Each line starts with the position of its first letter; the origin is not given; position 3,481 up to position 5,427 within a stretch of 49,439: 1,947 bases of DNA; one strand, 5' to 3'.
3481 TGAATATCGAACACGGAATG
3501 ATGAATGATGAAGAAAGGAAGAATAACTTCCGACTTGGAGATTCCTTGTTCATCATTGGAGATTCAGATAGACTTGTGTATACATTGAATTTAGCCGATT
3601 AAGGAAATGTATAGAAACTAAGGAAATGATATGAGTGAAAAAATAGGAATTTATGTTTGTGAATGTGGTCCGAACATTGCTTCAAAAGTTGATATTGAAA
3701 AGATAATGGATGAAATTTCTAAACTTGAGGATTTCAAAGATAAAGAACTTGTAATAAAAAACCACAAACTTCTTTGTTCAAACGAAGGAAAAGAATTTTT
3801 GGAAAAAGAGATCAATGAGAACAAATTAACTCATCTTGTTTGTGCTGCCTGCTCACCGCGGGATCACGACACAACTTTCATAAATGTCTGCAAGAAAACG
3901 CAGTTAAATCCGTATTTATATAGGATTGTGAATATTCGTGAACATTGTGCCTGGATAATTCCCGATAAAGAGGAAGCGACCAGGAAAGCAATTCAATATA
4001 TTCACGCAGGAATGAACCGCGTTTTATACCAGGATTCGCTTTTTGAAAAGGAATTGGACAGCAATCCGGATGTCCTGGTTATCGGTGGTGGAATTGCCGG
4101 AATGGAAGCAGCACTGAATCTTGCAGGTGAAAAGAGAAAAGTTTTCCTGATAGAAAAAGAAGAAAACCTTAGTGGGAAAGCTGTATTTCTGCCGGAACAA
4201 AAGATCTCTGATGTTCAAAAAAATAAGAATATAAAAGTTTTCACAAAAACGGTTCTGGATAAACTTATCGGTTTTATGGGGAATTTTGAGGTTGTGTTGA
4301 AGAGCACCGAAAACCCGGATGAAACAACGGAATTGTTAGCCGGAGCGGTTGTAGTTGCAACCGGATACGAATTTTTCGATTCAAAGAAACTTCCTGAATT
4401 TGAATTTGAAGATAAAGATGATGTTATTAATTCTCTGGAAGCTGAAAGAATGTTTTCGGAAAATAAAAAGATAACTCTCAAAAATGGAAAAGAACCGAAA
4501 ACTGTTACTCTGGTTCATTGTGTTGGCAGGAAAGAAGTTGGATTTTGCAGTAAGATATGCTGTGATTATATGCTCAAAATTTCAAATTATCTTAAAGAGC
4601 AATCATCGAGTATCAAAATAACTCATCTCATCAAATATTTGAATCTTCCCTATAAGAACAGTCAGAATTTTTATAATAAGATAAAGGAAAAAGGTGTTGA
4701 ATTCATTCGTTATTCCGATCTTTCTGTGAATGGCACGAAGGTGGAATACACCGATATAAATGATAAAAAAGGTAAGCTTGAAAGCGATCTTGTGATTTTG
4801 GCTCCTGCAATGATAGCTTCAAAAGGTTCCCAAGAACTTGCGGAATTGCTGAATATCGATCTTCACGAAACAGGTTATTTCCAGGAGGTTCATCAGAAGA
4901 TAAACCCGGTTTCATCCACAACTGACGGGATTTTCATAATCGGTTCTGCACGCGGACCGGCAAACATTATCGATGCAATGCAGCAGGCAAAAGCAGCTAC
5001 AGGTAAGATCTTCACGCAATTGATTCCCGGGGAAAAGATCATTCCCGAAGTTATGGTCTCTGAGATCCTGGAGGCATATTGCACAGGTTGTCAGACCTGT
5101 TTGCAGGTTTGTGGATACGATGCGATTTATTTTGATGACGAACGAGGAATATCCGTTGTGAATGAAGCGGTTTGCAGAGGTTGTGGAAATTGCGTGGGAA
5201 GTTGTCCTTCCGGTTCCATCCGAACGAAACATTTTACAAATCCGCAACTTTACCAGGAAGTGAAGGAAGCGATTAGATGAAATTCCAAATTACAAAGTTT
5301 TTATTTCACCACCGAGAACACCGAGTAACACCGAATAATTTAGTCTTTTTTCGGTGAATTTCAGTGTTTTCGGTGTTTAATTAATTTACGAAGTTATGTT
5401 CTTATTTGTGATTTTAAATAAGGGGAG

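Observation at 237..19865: HdrB-less HdrA/MvhD(Sec)/Flx-like modules interleaved with a TusA-DsrE-YeeE-rhodanese sulfur relay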

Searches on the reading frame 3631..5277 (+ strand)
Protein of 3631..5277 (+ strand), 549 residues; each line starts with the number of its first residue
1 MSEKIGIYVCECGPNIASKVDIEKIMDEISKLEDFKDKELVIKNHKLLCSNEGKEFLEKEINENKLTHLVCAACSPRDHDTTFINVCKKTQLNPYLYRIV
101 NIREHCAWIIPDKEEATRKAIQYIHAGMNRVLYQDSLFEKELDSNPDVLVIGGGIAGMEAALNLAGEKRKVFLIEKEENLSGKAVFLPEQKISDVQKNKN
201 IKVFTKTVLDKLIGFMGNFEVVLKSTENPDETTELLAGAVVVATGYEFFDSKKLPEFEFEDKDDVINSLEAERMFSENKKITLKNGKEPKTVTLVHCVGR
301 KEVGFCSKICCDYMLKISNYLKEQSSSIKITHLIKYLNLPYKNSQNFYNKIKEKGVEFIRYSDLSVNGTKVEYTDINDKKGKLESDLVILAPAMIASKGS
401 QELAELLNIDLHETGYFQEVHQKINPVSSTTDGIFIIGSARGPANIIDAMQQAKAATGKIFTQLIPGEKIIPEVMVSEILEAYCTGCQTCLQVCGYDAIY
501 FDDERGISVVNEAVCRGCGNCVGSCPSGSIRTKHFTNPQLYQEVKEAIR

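Call 6: search_protein_families(library=pfam, proteins=[window:3631-5277:+], max_evalue=0.01)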
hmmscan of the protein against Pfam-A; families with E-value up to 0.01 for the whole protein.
window:3631-5277:+ (549 aa): 20 families
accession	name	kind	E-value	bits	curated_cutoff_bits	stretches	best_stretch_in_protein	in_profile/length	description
PF07992.20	Pyr_redox_2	-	2e-14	54.2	26.1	1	147-453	2-291/291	Pyridine nucleotide-disulphide oxidoreductase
PF00890.30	FAD_binding_2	-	2e-08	34.3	20.4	1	147-186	1-40/414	FAD binding domain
PF14697.11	Fer4_21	-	5.2e-08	33.3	35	1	479-530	3-57/59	4Fe-4S dicluster domain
PF13237.11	Fer4_10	-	5.4e-08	33.1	25.5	1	481-526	6-53/53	4Fe-4S dicluster domain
PF12838.12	Fer4_7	-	1.4e-07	32.3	27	1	484-528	2-51/52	4Fe-4S dicluster domain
PF00037.32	Fer4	-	4.2e-07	29.9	21.1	2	509-530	2-23/24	4Fe-4S binding domain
PF01266.30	DAO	-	2.2e-06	27.9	27.9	1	147-181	1-35/353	FAD dependent oxidoreductase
PF13187.11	Fer4_9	-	5.6e-06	26.7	27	1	483-529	1-51/52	4Fe-4S dicluster domain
PF03486.20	HI0933_like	-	1.3e-05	25.3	50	1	147-183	2-38/244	HI0933-like protein Rossmann domain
PF12831.13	FAD_oxidored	-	1.6e-05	24.8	27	1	147-186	1-40/416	FAD dependent oxidoreductase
PF00070.33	Pyr_redox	-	2e-05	25.4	22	1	148-212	2-66/82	Pyridine nucleotide-disulphide oxidoreductase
PF25160.1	LdpA_Fe-S-bd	-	2.6e-05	24.4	27.6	1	488-534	7-47/49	LdpA Fe-S cluster-binding domain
PF01134.28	GIDA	-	2.9e-05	23.7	22.1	1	147-180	1-34/391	Glucose inhibited division protein A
PF13738.12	Pyr_redox_3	-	3.5e-05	23.6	30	1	145-274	164-294/305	Pyridine nucleotide-disulphide oxidoreductase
PF13450.12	NAD_binding_8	-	4.3e-05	24.1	21.9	1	150-184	1-35/68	NAD(P)-binding Rossmann-like domain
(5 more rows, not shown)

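Call 20: search_solved_structures(query=window:3631-5277:+, max_evalue=0.001)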
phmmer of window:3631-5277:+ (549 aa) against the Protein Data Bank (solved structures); distinct sequences matched with E-value up to 0.001: 38.
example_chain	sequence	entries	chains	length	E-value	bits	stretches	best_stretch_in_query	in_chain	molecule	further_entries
8rvu_a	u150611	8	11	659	7e-90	305.6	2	224-548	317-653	H(2):CoB-CoM heterodisulfide,ferredoxin reductase subunit A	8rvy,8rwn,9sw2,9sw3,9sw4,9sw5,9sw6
8rvv_A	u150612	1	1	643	1e-89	305.1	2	224-548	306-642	H(2):CoB-CoM heterodisulfide,ferredoxin reductase subunit A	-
5odc_A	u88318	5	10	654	5e-84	286.3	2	231-545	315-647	Heterodisulfide reductase, subunit A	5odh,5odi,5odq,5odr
7bkb_A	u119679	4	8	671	1.8e-82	281.2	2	227-544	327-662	CoB--CoM heterodisulfide reductase iron-sulfur subunit A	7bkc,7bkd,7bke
9sfi_A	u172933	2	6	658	5.3e-82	279.6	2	228-540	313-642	CoB--CoM heterodisulfide reductase iron-sulfur subunit A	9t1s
6tjr_A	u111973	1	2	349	8.9e-26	94.1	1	148-458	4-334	Fumarate reductase/succinate dehydrogenase flavoprotein domain protein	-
9sw6_G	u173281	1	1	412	4.2e-09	39.1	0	468-530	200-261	Polyferredoxin protein MvhB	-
7zc6_B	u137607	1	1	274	1.1e-08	37.7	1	483-531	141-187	RnfB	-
7np8_A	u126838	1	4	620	3.8e-06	29.3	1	476-531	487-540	Coenzyme F420-dependent sulfite reductase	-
8rtg_A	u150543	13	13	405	8.9e-06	28.1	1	469-546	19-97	Periplasmic [Fe] hydrogenase large subunit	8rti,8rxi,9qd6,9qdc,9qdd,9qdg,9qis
8rxj_A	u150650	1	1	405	8.9e-06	28.1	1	469-546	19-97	Periplasmic [Fe] hydrogenase large subunit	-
9r9v_A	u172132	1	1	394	9.2e-06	28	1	476-546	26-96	Periplasmic [Fe] hydrogenase large subunit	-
6sg2_AAA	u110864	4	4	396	9.3e-06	28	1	476-546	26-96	Periplasmic [Fe] hydrogenase large subunit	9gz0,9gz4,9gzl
8bj7_A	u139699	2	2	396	9.3e-06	28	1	476-546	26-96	Periplasmic [Fe] hydrogenase large subunit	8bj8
9hpx_A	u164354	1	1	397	9.3e-06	28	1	476-546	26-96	Periplasmic [Fe] hydrogenase large subunit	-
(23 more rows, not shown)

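Call 53: search_protein_families(library=ncbifam, proteins=[window:3631-5277:+], max_evalue=0.00001)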
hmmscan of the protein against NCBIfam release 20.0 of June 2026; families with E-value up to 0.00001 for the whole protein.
window:3631-5277:+ (549 aa): 37 families (the best 25 are shown)
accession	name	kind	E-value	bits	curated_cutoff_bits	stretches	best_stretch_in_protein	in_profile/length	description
NF040770.1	hetero_SS_HdrA2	exception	2.6e-119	399.5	1100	2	228-547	309-640/777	CoB-CoM heterodisulfide reductase HdrA2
NF041778.1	hetero_SS_HdrA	equivalog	1.1e-95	321.1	1400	2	229-545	320-648/771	ferredoxin:CoB-CoM heterodisulfide reductase subunit HdrA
NF041891.1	hdrA_Methbact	equivalog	1.8e-94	317.5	1300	2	229-545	307-633/762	ferredoxin:CoB-CoM heterodisulfide reductase subunit HdrA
TIGR01944.1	rnfB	subfamily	8.5e-11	41.7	68.7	1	472-536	103-166/190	RnfABCDGE type electron transport complex subunit B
NF005504.0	PRK07118.1-3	equivalog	4.9e-09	36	437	1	484-531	142-189/293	Fe-S cluster domain-containing protein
NF003475.0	PRK05113.1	equivalog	1.8e-08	34.4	203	1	474-534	105-164/190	electron transport complex subunit RsxB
NF009410.0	PRK12771.1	subfamily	2e-08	33.3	516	0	483-532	513-562/566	NAD(P)-binding protein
NF005505.0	PRK07118.1-4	equivalog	3.9e-08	33.1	378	1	483-528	142-186/265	Fe-S cluster domain-containing protein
NF041087.1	bile_acid_BaiCD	equivalog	1e-07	30.5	825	1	128-255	486-606/642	bile acid Fe-S flavoenzyme BaiCD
NF006446.0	PRK08764.1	equivalog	1.1e-07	31.8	220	1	475-531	79-134/139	Rnf electron transport complex subunit RnfB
NF005415.0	PRK06991.1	equivalog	1.1e-07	31.8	281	1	475-532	78-134/284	electron transport complex subunit RsxB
NF040864.1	HgcB_ferredoxin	equivalog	1.5e-07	31.2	99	1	476-533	8-64/93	mercury methylation ferredoxin HgcB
TIGR02700.1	flavo_MJ0208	hypoth_equivalog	1.9e-07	30.6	251.35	1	452-531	115-195/234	dihydromethanopterin reductase (acceptor)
NF007203.0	PRK09624.1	equivalog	2.3e-07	31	171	1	474-531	43-99/105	pyuvate ferredoxin oxidoreductase subunit delta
NF041836.1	rnfB_Methano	equivalog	2.7e-07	30.3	445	1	483-528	142-186/265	Rnf electron transport complex subunit RnfB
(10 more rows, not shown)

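Call 55: search_solved_structures(query=window:3631-5277:+, max_evalue=1e-60, show_alignments=1)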
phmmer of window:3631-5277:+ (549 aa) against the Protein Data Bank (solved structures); distinct sequences matched with E-value up to 1e-60: 5.
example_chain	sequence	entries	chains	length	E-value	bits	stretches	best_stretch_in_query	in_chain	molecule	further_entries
8rvu_a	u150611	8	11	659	7e-90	305.6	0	224-548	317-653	H(2):CoB-CoM heterodisulfide,ferredoxin reductase subunit A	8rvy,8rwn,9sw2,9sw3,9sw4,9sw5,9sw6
8rvv_A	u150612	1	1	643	1e-89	305.1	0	224-548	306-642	H(2):CoB-CoM heterodisulfide,ferredoxin reductase subunit A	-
5odc_A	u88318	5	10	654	5e-84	286.3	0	231-545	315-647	Heterodisulfide reductase, subunit A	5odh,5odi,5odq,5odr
7bkb_A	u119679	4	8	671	1.8e-82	281.2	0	227-544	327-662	CoB--CoM heterodisulfide reductase iron-sulfur subunit A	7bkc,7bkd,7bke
9sfi_A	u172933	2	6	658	5.3e-82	279.6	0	228-540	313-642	CoB--CoM heterodisulfide reductase iron-sulfur subunit A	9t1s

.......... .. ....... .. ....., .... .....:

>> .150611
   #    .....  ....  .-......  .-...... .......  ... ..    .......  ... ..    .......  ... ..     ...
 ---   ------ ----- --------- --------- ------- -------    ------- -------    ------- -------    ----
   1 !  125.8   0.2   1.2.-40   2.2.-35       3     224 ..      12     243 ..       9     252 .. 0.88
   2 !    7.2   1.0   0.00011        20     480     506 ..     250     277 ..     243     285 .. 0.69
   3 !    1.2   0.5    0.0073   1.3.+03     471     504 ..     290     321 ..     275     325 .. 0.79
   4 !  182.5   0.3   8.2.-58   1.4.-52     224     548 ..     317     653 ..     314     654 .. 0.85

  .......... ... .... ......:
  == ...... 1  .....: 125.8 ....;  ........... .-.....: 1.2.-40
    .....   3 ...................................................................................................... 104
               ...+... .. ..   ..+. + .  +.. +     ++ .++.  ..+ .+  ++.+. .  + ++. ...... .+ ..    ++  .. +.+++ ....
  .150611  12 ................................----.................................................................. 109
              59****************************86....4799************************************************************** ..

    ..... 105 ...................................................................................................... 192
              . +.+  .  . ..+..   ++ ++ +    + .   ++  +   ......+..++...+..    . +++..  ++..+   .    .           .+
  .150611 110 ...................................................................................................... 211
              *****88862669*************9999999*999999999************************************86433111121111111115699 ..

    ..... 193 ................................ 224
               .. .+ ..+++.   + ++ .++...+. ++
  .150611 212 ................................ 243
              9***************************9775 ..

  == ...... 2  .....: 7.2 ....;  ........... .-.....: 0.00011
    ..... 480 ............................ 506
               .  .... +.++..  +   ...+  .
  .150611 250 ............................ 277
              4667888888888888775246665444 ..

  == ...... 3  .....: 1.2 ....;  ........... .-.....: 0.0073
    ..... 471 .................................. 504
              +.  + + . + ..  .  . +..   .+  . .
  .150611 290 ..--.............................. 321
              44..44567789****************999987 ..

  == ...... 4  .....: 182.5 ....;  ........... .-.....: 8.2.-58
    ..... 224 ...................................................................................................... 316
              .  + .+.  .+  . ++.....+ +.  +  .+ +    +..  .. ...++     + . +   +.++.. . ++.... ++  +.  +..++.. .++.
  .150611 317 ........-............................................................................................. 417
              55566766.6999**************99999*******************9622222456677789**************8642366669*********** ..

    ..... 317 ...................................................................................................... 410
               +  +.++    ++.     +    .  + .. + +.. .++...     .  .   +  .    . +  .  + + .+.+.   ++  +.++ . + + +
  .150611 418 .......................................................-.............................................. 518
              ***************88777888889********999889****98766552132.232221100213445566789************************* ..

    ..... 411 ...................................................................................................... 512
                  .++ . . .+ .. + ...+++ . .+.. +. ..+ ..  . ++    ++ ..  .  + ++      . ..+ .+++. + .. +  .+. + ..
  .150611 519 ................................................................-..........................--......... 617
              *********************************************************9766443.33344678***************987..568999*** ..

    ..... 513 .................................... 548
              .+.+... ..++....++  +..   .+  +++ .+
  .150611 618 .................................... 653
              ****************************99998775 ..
